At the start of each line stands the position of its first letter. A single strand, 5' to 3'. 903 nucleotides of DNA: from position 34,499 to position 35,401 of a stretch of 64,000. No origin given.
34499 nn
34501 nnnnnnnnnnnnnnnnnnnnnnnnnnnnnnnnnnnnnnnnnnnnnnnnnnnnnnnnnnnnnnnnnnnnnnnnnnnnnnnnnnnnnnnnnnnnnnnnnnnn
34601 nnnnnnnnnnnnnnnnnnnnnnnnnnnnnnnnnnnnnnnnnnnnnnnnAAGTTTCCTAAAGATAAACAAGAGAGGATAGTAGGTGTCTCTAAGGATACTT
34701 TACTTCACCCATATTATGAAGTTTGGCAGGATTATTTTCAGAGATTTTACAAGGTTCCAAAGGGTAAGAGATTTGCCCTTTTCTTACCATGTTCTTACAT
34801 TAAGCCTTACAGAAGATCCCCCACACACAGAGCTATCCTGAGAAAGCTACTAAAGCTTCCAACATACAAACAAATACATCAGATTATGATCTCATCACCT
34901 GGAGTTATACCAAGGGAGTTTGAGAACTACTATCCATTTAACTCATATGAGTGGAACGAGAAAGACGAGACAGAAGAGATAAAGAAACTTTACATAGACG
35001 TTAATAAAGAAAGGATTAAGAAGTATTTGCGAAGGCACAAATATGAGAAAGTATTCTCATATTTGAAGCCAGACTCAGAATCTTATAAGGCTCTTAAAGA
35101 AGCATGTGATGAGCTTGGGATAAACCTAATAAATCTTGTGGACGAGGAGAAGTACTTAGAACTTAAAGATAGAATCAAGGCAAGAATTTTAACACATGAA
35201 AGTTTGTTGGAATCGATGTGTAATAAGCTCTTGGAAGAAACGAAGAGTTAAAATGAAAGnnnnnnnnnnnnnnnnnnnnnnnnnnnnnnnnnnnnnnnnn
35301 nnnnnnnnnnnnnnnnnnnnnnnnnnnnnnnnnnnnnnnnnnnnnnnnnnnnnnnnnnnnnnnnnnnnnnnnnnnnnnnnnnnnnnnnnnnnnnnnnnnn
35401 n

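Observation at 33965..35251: Radical SAM protein with Elp3-type CX4CX2C cluster motif next to ArcTGT: candidate archaeosine (RaSEA-like) enzyme or second Elp3-like paralog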

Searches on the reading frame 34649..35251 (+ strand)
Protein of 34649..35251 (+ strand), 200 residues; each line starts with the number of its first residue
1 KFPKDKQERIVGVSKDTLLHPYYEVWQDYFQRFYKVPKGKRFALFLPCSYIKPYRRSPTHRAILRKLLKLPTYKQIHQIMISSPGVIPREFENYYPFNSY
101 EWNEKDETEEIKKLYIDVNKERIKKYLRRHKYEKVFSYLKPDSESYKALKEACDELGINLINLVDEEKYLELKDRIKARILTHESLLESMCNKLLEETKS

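Call 35: search_solved_structures(query=window:34649-35251:+, max_evalue=1, show_alignments=1)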
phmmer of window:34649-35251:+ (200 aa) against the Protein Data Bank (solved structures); distinct sequences matched with E-value up to 1: 8.
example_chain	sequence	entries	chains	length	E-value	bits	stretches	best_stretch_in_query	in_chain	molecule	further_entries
2q07_A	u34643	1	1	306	3.1e-09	40.3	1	41-161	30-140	Uncharacterized protein AF0587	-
8i7o_B2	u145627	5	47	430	0.039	17.1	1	89-189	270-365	Tektin-2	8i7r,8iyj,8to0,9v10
2gcl_A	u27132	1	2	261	0.057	16.6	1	52-130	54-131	Hypothetical 63.0 kDa protein in DAK1-ORC1 intergenic region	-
4pq0_A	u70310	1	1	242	0.14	15.3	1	52-130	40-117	FACT complex subunit POB3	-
2gcj_A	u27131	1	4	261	0.21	14.7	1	52-130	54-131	Hypothetical 63.0 kDa protein in DAK1-ORC1 intergenic region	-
7avh_A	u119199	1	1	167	0.54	13.4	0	68-102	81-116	LPXTG cell wall surface protein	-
7nky_O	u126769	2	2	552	0.61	13.2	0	52-130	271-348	FACT complex subunit POB3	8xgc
4xi0_A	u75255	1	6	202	0.76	12.9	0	124-176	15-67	Magnetosome protein MamA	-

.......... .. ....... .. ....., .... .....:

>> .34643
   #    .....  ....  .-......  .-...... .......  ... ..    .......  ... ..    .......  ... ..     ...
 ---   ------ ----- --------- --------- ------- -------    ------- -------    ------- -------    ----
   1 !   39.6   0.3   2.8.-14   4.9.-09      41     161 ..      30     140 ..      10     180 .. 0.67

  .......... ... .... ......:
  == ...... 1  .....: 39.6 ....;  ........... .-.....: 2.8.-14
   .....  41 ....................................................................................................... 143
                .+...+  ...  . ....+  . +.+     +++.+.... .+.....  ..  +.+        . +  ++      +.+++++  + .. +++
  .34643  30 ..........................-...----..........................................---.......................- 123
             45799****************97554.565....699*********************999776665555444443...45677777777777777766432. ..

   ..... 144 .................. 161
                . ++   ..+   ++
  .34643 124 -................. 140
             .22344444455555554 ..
